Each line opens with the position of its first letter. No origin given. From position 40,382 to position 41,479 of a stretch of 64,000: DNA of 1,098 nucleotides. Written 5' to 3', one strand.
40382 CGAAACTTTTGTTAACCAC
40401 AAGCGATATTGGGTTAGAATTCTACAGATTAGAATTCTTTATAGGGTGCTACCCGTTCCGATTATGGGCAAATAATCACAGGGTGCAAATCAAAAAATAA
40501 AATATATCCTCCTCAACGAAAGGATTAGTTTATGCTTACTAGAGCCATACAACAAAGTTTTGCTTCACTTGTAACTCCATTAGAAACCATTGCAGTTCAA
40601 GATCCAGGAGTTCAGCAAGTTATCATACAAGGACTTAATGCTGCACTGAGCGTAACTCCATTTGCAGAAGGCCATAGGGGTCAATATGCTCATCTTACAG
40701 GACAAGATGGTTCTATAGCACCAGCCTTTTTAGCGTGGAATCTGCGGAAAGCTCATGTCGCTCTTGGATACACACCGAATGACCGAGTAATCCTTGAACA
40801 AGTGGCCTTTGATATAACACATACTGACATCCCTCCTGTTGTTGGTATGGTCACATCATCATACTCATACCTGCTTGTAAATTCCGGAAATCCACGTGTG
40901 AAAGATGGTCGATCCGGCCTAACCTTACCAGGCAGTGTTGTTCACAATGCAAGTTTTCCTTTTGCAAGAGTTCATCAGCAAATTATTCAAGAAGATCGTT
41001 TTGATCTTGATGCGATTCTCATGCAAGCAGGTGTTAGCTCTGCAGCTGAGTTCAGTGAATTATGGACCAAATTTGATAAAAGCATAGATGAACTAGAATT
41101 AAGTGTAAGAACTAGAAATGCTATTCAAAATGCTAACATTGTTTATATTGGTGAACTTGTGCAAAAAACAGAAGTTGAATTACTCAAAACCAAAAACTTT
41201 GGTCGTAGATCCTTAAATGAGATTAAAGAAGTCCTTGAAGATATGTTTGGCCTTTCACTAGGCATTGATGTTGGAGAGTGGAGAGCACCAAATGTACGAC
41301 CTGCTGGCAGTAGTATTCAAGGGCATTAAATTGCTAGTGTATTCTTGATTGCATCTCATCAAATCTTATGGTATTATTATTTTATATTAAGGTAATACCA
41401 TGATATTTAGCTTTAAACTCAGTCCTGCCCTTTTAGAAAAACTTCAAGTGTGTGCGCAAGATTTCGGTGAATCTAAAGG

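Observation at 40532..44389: Tandem array of 'orphan alpha-CTD' paralogues: an unrecognisable N-domain fused to the RNA polymerase alpha C-terminal domain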

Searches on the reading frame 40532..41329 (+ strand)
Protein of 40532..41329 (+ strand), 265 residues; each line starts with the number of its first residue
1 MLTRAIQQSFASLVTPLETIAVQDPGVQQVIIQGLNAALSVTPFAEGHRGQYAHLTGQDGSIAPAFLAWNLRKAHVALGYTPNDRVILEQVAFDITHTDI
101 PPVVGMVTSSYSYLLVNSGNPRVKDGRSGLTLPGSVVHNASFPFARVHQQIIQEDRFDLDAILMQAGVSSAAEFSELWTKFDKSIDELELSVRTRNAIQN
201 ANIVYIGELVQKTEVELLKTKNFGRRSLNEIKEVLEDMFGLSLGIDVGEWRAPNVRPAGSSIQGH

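Call 3: search_protein_families(library=pfam, proteins=[window:40532-41329:+], max_evalue=0.1)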
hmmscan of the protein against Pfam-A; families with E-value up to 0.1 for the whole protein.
window:40532-41329:+ (265 aa): 1 family
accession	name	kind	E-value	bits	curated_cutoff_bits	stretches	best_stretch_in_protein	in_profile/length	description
PF03118.21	RNA_pol_A_CTD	-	4e-23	81.3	23.8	1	179-236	9-66/67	Bacterial RNA polymerase, alpha chain C terminal domain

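Call 4: search_protein_families(library=ncbifam, proteins=[window:40532-41329:+], max_evalue=0.1)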
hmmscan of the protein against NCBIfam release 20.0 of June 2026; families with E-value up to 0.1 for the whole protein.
window:40532-41329:+ (265 aa): 11 families
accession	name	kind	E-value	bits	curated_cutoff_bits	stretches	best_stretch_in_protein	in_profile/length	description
NF003513.0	PRK05182.1-2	equivalog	2.6e-31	108.8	302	1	175-256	248-328/338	DNA-directed RNA polymerase subunit alpha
TIGR02027.1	rpoA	equivalog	1.3e-20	73.8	227.8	1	176-244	229-296/298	DNA-directed RNA polymerase subunit alpha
NF003517.0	PRK05182.2-3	equivalog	1.2e-18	67.2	356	1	175-247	251-322/344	DNA-directed RNA polymerase subunit alpha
NF003519.0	PRK05182.2-5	equivalog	5.5e-18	65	277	1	170-243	242-314/320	DNA-directed RNA polymerase subunit alpha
NF003514.0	PRK05182.1-4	equivalog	2e-13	49.7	434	1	171-243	237-308/338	DNA-directed RNA polymerase subunit alpha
NF003515.0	PRK05182.2-1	equivalog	5.8e-13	48.8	406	1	180-243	248-310/314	DNA-directed RNA polymerase subunit alpha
NF003518.0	PRK05182.2-4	equivalog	6.6e-12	45.2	523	1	159-243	225-308/312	DNA-directed RNA polymerase subunit alpha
NF003516.0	PRK05182.2-2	equivalog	2.5e-11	43.3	353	1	184-243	248-307/315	DNA-directed RNA polymerase subunit alpha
NF005841.0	PRK07758.1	equivalog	0.00076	19.7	115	1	190-238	42-90/95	hypothetical protein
NF011498.0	PRK14906.1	equivalog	0.002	15.5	1437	1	185-237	1315-1367/1459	DNA-directed RNA polymerase subunit beta'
NF033442.0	BREX_PglW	equivalog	0.024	12.3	990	1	180-236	795-851/1391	BREX system serine/threonine kinase PglW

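Call 5: find_homologous_proteins(query=window:40532-41329:+)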
Query window:40532-41329:+ (265 aa): 7565 proteins with E <= 0.001 among 8000 candidates; the best 120 are listed.
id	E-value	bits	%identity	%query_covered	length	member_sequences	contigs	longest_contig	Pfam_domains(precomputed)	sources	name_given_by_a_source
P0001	5.9e-170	581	100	100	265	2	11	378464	PF03118.22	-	-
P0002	2.1e-64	235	49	95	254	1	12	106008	PF03118.22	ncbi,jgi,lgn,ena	-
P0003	9.8e-53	197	67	25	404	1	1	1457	PF03118.22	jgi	jgi:DNA-directed RNA polymerase alpha subunit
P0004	4.0e-36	143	57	28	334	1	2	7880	PF03118.22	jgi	jgi:DNA-directed RNA polymerase alpha subunit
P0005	5.1e-36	142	48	39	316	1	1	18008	PF03118.22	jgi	jgi:hypothetical protein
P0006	8.7e-35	138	47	44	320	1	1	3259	PF03118.22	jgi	jgi:hypothetical protein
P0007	6.1e-34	136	-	-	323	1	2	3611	PF10544.16,PF03118.22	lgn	-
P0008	1.2e-33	134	-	-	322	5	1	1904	PF03118.22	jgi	jgi:hypothetical protein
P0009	2.0e-33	134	49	32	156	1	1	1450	PF03118.22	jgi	jgi:DNA-directed RNA polymerase alpha subunit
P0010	1.9e-32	131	59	29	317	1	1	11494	PF03118.22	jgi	jgi:hypothetical protein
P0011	4.7e-28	116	54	33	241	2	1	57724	PF03118.22,PF26169.1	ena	-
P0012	3.2e-22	97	65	29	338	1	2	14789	PF01000.32,PF03118.22,PF01193.30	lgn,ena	-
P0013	3.4e-22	97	64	32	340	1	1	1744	PF01000.32,PF03118.22,PF01193.30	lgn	-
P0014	6.1e-22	96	63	32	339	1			PF01000.32,PF03118.22,PF01193.30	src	-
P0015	6.1e-22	96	57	38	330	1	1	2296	PF01000.32,PF03118.22,PF01193.30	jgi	jgi:DNA-directed RNA polymerase subunit alpha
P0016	6.1e-22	96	63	32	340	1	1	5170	PF01000.32,PF03118.22,PF01193.30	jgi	jgi:DNA-directed RNA polymerase subunit alpha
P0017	6.1e-22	96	63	32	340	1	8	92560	PF01000.32,PF03118.22,PF01193.30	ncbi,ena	-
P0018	6.4e-22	96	63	32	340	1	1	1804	PF01000.32,PF03118.22,PF01193.30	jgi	-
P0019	6.7e-22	96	63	31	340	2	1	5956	PF01000.32,PF03118.22,PF01193.30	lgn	-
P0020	6.8e-22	96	65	33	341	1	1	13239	PF01000.32,PF03118.22,PF01193.30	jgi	-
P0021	7.0e-22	96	63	32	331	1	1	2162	PF01000.32,PF03118.22,PF01193.30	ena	-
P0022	7.1e-22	96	63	32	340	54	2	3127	PF01000.32,PF03118.22,PF01193.30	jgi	jgi:DNA-directed RNA polymerase subunit alpha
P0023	7.3e-22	96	63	32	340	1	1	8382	PF01000.32,PF03118.22,PF01193.30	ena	-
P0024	7.7e-22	96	63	32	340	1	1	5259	PF01000.32,PF03118.22,PF01193.30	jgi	jgi:DNA-directed RNA polymerase subunit alpha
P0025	7.7e-22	96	51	46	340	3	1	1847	PF01000.32,PF03118.22,PF01193.30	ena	-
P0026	7.8e-22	96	63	32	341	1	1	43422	PF01000.32,PF03118.22,PF01193.30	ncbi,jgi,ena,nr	ncbi:MAG TPA: DNA-directed RNA polymerase subunit alpha [Polyangia bacterium]|nr:DNA-directed RNA po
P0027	8.4e-22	96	63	32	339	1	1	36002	PF01000.32,PF03118.22,PF01193.30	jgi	jgi:DNA-directed RNA polymerase subunit alpha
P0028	8.4e-22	96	-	-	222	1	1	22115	PF03118.22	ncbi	-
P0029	9.5e-22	96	62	32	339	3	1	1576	PF01000.32,PF03118.22,PF01193.30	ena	-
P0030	9.6e-22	96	63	32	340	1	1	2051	PF01000.32,PF03118.22,PF01193.30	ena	-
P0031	9.9e-22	96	63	32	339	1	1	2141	PF01000.32,PF03118.22,PF01193.30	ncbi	ncbi:MAG TPA: DNA-directed RNA polymerase subunit alpha [Polyangia bacterium]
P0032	9.9e-22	96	63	32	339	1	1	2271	PF01000.32,PF03118.22,PF01193.30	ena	-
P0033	1.0e-21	96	63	32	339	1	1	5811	PF01000.32,PF03118.22,PF01193.30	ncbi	ncbi:MAG TPA: DNA-directed RNA polymerase subunit alpha [Polyangia bacterium]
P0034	1.0e-21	95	62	32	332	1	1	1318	PF01000.32,PF03118.22,PF01193.30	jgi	-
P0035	1.0e-21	95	60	35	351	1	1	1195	PF01000.32,PF03118.22,PF01193.30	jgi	jgi:DNA-directed RNA polymerase subunit alpha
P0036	1.0e-21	95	62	32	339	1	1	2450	PF01000.32,PF03118.22,PF01193.30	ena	-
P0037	1.0e-21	95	62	32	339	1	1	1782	PF01000.32,PF03118.22,PF01193.30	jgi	jgi:DNA-directed RNA polymerase subunit alpha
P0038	1.0e-21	95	63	32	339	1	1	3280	PF01000.32,PF03118.22,PF01193.30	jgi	-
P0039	1.1e-21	95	63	32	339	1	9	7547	PF01000.32,PF03118.22,PF01193.30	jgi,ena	jgi:DNA-directed RNA polymerase subunit alpha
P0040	1.1e-21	95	62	32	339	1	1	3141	PF01000.32,PF03118.22,PF01193.30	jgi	-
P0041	1.1e-21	95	63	32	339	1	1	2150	PF01000.32,PF03118.22,PF01193.30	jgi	jgi:DNA-directed RNA polymerase subunit alpha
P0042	1.1e-21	95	63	32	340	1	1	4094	PF01000.32,PF03118.22,PF01193.30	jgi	-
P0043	1.1e-21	95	63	32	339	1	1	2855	PF01000.32,PF03118.22,PF01193.30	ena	-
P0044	1.1e-21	95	62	32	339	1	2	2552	PF01000.32,PF03118.22,PF01193.30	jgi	jgi:DNA-directed RNA polymerase subunit alpha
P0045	1.1e-21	95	63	32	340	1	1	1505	PF01000.32,PF03118.22,PF01193.30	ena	-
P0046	1.1e-21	95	62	32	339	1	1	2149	PF01000.32,PF03118.22,PF01193.30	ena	-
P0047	1.1e-21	95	-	-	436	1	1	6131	PF13431.13,PF23914.2,PF13414.13,PF13176.13,PF12569.15,PF13428.13,PF04733.21,PF25064.2,PF14559.13,PF24575.2,PF13371.13,PF03118.22,PF00515.35,PF12895.14,PF13424.13,PF21033.5,PF13432.13,PF13429.13,PF13181.13,PF07719.24,PF13174.13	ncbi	-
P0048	1.1e-21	95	62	32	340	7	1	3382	PF01000.32,PF03118.22,PF01193.30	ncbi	ncbi:MAG: DNA-directed RNA polymerase subunit alpha [Polyangia bacterium]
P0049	1.1e-21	95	63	32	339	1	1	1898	PF01000.32,PF03118.22,PF01193.30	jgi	jgi:DNA-directed RNA polymerase subunit alpha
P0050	1.1e-21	95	63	32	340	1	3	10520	PF01000.32,PF03118.22,PF01193.30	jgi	jgi:DNA-directed RNA polymerase subunit alpha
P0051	1.1e-21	95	63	32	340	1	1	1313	PF01000.32,PF03118.22,PF01193.30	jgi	jgi:DNA-directed RNA polymerase subunit alpha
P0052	1.1e-21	95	62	32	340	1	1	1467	PF01000.32,PF03118.22,PF01193.30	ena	-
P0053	1.1e-21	95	63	32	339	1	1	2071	PF01000.32,PF03118.22,PF01193.30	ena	-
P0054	1.1e-21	95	63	32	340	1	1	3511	PF01000.32,PF03118.22,PF01193.30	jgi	jgi:DNA-directed RNA polymerase subunit alpha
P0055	1.1e-21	95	63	32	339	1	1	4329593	PF01000.32,PF03118.22,PF01193.30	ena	-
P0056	1.1e-21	95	62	32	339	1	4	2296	PF01000.32,PF03118.22,PF01193.30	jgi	jgi:DNA-directed RNA polymerase subunit alpha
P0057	1.1e-21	95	62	32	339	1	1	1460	PF01000.32,PF03118.22,PF01193.30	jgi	jgi:DNA-directed RNA polymerase subunit alpha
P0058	1.1e-21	95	62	32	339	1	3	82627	PF01000.32,PF03118.22,PF01193.30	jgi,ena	jgi:DNA-directed RNA polymerase subunit alpha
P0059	1.1e-21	95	62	32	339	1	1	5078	PF01000.32,PF03118.22,PF01193.30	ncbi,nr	ncbi:MAG TPA: DNA-directed RNA polymerase subunit alpha [Polyangia bacterium]|nr:DNA-directed RNA po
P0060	1.2e-21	95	62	32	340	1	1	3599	PF01000.32,PF03118.22,PF01193.30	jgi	jgi:DNA-directed RNA polymerase subunit alpha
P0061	1.2e-21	95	62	32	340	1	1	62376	PF01000.32,PF03118.22,PF01193.30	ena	-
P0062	1.2e-21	95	60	34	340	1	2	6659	PF01000.32,PF03118.22,PF01193.30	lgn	-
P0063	1.2e-21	95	67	26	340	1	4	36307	PF01000.32,PF03118.22,PF01193.30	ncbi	-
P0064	1.3e-21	95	62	32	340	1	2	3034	PF01000.32,PF03118.22,PF01193.30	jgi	jgi:DNA-directed RNA polymerase subunit alpha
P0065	1.4e-21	95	61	33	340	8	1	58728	PF01000.32,PF03118.22,PF01193.30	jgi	-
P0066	1.6e-21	95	64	31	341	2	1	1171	PF01000.32,PF03118.22,PF01193.30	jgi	jgi:DNA-directed RNA polymerase subunit alpha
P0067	1.6e-21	95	67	29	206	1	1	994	PF01000.32,PF03118.22,PF01193.30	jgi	jgi:DNA-directed RNA polymerase subunit alpha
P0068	2.0e-21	95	62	32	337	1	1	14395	PF01000.32,PF03118.22,PF01193.30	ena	-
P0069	2.1e-21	94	62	32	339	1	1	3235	PF01000.32,PF03118.22,PF01193.30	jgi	jgi:DNA-directed RNA polymerase subunit alpha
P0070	2.1e-21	94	62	32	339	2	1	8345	PF01000.32,PF03118.22,PF01193.30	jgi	jgi:DNA-directed RNA polymerase subunit alpha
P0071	2.2e-21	94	62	32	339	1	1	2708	PF01000.32,PF03118.22,PF01193.30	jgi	jgi:DNA-directed RNA polymerase subunit alpha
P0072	2.2e-21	94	61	33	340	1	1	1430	PF01000.32,PF03118.22,PF01193.30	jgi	jgi:DNA-directed RNA polymerase subunit alpha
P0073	2.2e-21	94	63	32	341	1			PF01000.32,PF03118.22,PF01193.30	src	-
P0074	2.2e-21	94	62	32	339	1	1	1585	PF01000.32,PF03118.22,PF01193.30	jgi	jgi:DNA-directed RNA polymerase subunit alpha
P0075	2.4e-21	94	63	32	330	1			PF01000.32,PF03118.22,PF01193.30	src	-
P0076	2.4e-21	94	71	28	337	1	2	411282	PF01000.32,PF03118.22,PF01193.30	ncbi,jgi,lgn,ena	-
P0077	2.6e-21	94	59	36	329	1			PF01000.32,PF03118.22,PF01193.30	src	-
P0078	2.7e-21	94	62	32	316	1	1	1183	PF01000.32,PF03118.22,PF01193.30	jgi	jgi:DNA-directed RNA polymerase subunit alpha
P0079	2.8e-21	94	62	32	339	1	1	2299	PF01000.32,PF03118.22,PF01193.30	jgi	jgi:DNA-directed RNA polymerase subunit alpha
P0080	2.8e-21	94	68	28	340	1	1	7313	PF01000.32,PF03118.22,PF01193.30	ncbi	-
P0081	2.9e-21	94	67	29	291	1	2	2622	PF01000.32,PF03118.22,PF01193.30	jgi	jgi:DNA-directed RNA polymerase subunit alpha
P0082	3.1e-21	94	62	32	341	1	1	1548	PF01000.32,PF03118.22,PF01193.30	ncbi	-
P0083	3.2e-21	94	62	32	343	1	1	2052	PF01000.32,PF03118.22,PF01193.30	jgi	-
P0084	3.2e-21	94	67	29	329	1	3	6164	PF01000.32,PF03118.22,PF01193.30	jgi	jgi:DNA-directed RNA polymerase subunit alpha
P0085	3.3e-21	94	62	32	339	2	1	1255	PF01000.32,PF03118.22,PF01193.30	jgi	jgi:DNA-directed RNA polymerase subunit alpha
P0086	3.4e-21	94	63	31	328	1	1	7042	PF01000.32,PF03118.22,PF01193.30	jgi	jgi:DNA-directed RNA polymerase subunit alpha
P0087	3.4e-21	94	62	32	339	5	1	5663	PF01000.32,PF03118.22,PF01193.30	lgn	-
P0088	3.4e-21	94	62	32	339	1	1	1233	PF01000.32,PF03118.22,PF01193.30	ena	-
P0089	3.7e-21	94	54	37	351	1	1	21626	PF01000.32,PF03118.22,PF01193.30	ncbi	-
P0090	3.8e-21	94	67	28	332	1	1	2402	PF01000.32,PF03118.22,PF01193.30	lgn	-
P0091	4.3e-21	93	62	32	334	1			PF01000.32,PF03118.22,PF01193.30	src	-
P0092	4.6e-21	93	59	33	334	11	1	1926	PF01000.32,PF03118.22,PF01193.30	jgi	jgi:DNA-directed RNA polymerase subunit alpha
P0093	4.9e-21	93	66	28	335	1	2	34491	PF01000.32,PF03118.22,PF01193.30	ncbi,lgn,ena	-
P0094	5.0e-21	93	68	29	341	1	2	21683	PF01000.32,PF03118.22,PF01193.30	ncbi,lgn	-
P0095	5.1e-21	93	68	28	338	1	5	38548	PF01000.32,PF03118.22,PF01193.30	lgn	-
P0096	5.1e-21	93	59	35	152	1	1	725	PF03118.22,PF01193.30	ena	-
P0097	5.2e-21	93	59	34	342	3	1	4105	PF01000.32,PF03118.22,PF01193.30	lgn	-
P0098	5.3e-21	93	65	29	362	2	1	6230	PF01000.32,PF03118.22,PF01193.30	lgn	-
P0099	5.5e-21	93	54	38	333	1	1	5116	PF01000.32,PF03118.22,PF01193.30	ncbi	-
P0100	5.6e-21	93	58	35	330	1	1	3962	PF01000.32,PF03118.22,PF01193.30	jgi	jgi:DNA-directed RNA polymerase subunit alpha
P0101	5.7e-21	93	41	63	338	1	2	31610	PF01000.32,PF03118.22,PF01193.30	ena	-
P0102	5.8e-21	93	66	30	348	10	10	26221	PF01000.32,PF03118.22,PF01193.30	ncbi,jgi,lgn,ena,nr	ncbi:MAG: DNA-directed RNA polymerase subunit alpha [Deltaproteobacteria bacterium]|nr:MAG: DNA-dire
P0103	6.3e-21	93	64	30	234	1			PF01000.32,PF03118.22,PF01193.30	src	-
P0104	6.4e-21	93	64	29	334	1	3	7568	PF01000.32,PF03118.22,PF01193.30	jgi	jgi:DNA-directed RNA polymerase subunit alpha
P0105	7.0e-21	93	68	28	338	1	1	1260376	PF01000.32,PF03118.22,PF01193.30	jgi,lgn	-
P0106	7.2e-21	93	65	31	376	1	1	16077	PF01000.32,PF03118.22,PF01193.30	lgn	-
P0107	7.4e-21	93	62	31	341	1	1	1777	PF01000.32,PF03118.22,PF01193.30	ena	-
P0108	7.4e-21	93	65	30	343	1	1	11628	PF01000.32,PF03118.22,PF01193.30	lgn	-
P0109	7.6e-21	93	59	33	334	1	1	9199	PF01000.32,PF03118.22,PF01193.30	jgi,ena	-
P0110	7.6e-21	93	59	34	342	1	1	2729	PF01000.32,PF03118.22,PF01193.30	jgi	-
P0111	7.7e-21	93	59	33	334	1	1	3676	PF01000.32,PF03118.22,PF01193.30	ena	-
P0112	7.8e-21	93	60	32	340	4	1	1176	PF01000.32,PF03118.22,PF01193.30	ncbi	-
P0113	8.0e-21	93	59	32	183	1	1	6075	PF03118.22,PF01193.30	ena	-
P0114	8.0e-21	93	41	66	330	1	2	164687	PF01000.32,PF03118.22,PF01193.30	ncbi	ncbi:MAG: DNA-directed RNA polymerase subunit alpha [Vicinamibacteria bacterium]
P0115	8.0e-21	93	41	66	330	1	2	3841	PF01000.32,PF03118.22,PF01193.30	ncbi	-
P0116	8.5e-21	92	59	33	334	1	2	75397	PF01000.32,PF03118.22,PF01193.30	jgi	jgi:DNA-directed RNA polymerase subunit alpha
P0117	8.5e-21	92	49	48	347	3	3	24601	PF01000.32,PF03118.22,PF01193.30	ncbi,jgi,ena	ncbi:MAG: DNA-directed RNA polymerase subunit alpha [bacterium]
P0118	8.6e-21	92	66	30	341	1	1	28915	PF01000.32,PF03118.22,PF01193.30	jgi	-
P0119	8.6e-21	92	59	32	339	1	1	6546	PF01000.32,PF03118.22,PF01193.30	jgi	jgi:DNA-directed RNA polymerase subunit alpha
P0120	9.2e-21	92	64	31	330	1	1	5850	PF01000.32,PF03118.22,PF01193.30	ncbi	-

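Call 7: find_encoding_contigs(protein=P0001, flank=10000, max_places=10)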
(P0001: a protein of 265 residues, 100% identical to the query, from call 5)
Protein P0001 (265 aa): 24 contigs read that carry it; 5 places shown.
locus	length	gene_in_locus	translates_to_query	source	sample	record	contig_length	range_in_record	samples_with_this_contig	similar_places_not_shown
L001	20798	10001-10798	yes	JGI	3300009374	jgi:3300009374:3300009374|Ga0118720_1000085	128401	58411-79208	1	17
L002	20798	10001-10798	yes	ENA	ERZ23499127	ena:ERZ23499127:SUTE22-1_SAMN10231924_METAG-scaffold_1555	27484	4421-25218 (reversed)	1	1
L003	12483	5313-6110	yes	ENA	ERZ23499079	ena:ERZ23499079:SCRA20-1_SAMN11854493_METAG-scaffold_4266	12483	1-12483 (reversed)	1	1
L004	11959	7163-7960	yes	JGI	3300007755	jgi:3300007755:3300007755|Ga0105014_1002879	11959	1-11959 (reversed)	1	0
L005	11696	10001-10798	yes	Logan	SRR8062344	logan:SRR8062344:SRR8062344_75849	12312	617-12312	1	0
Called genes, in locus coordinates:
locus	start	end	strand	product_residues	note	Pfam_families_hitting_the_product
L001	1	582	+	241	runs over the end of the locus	-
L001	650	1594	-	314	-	PF01551:Peptidase_M23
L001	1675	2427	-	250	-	PF00481:PP2C, PF13672:PP2C_2, PF07228:SpoIIE (faint)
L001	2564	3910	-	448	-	PF01523:PmbA_TldD_1st, PF19290:PmbA_TldD_2nd, PF19289:PmbA_TldD_3rd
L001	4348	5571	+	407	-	-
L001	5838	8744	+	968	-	-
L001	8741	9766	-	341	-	-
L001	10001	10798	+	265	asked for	PF03118:RNA_pol_A_CTD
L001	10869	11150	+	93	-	PF01402:RHH_1 (faint)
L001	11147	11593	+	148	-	-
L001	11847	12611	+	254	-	PF03118:RNA_pol_A_CTD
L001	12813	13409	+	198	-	-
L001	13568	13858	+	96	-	PF03118:RNA_pol_A_CTD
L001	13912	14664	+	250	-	-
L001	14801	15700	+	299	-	-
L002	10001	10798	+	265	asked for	PF03118:RNA_pol_A_CTD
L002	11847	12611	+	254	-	PF03118:RNA_pol_A_CTD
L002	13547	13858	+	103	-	PF03118:RNA_pol_A_CTD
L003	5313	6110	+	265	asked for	PF03118:RNA_pol_A_CTD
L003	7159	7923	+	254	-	PF03118:RNA_pol_A_CTD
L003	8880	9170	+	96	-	PF03118:RNA_pol_A_CTD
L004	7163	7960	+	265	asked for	PF03118:RNA_pol_A_CTD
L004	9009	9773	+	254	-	PF03118:RNA_pol_A_CTD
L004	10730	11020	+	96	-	PF03118:RNA_pol_A_CTD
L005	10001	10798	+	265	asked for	PF03118:RNA_pol_A_CTD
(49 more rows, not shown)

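Call 15: find_encoding_contigs(protein=P0002, flank=10000, max_places=6)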
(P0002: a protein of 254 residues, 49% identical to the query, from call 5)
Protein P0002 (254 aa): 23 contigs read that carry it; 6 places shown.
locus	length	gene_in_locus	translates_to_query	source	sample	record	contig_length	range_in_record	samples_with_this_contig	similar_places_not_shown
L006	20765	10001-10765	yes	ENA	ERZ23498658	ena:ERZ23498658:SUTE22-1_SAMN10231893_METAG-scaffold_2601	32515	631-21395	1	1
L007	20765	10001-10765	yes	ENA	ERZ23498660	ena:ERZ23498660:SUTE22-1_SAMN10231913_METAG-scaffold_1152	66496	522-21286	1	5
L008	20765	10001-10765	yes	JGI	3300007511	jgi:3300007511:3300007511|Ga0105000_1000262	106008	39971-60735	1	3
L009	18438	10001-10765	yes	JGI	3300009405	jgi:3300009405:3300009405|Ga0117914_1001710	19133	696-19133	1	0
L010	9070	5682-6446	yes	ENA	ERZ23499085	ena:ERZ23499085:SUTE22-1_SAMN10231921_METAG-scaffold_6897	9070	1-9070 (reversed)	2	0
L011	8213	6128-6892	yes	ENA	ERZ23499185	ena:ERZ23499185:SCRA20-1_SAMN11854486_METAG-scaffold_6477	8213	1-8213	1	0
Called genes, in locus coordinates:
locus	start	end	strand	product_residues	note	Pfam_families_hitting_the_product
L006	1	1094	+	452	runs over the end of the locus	PF18073:Zn_ribbon_LapB, PF13481:AAA_25, PF03796:DnaB_C, PF06745:ATPase, PF23442:DUF7125, PF13401:AAA_22 (weak), PF06745:ATPase, PF13541:ChlI (weak)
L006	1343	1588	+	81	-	PF01197:Ribosomal_L31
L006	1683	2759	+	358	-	PF20903:SPL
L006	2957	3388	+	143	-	PF00572:Ribosomal_L13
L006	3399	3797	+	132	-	PF00380:Ribosomal_S9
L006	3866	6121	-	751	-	-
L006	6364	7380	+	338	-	PF01118:Semialdhyde_dh, PF02774:Semialdhyde_dhC, PF22698:Semialdhyde_dhC_1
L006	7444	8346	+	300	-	PF03096:Ndr, PF12146:Hydrolase_4 (weak), PF00561:Abhydrolase_1, PF12697:Abhydrolase_6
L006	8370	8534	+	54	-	-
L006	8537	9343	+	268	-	PF00583:Acetyltransf_1, PF13673:Acetyltransf_10 (weak), PF13508:Acetyltransf_7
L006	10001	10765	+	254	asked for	PF03118:RNA_pol_A_CTD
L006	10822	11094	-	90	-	PF12844:HTH_19, PF13560:HTH_31 (weak), PF01381:HTH_3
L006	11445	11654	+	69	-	-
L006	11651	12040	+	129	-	PF02661:Fic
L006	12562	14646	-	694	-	-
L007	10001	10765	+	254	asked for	PF03118:RNA_pol_A_CTD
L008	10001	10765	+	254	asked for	PF03118:RNA_pol_A_CTD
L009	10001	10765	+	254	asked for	PF03118:RNA_pol_A_CTD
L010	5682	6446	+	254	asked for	PF03118:RNA_pol_A_CTD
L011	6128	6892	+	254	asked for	PF03118:RNA_pol_A_CTD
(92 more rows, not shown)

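Call 21: list_cluster_members(proteins=[P0002, P0076, P0105, P0011, P0028])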
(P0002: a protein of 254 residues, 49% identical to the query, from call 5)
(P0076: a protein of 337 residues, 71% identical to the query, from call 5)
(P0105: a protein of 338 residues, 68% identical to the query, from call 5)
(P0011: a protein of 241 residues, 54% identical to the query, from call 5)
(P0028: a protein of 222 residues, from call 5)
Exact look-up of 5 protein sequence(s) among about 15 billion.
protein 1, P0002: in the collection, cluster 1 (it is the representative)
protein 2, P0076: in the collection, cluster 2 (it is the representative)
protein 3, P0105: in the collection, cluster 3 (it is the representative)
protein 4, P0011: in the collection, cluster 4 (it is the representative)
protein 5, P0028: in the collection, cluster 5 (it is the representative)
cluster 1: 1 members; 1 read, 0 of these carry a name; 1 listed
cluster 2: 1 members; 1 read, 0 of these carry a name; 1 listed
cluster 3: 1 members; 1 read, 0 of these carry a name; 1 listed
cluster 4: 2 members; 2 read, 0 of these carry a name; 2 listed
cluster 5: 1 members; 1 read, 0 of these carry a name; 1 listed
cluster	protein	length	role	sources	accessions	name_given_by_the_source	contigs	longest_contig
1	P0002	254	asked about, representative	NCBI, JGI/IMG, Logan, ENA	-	-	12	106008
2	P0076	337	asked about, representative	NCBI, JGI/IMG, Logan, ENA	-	-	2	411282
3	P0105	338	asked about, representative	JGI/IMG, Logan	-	-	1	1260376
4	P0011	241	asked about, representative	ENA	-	-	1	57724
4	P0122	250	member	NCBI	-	-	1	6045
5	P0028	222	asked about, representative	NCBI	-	-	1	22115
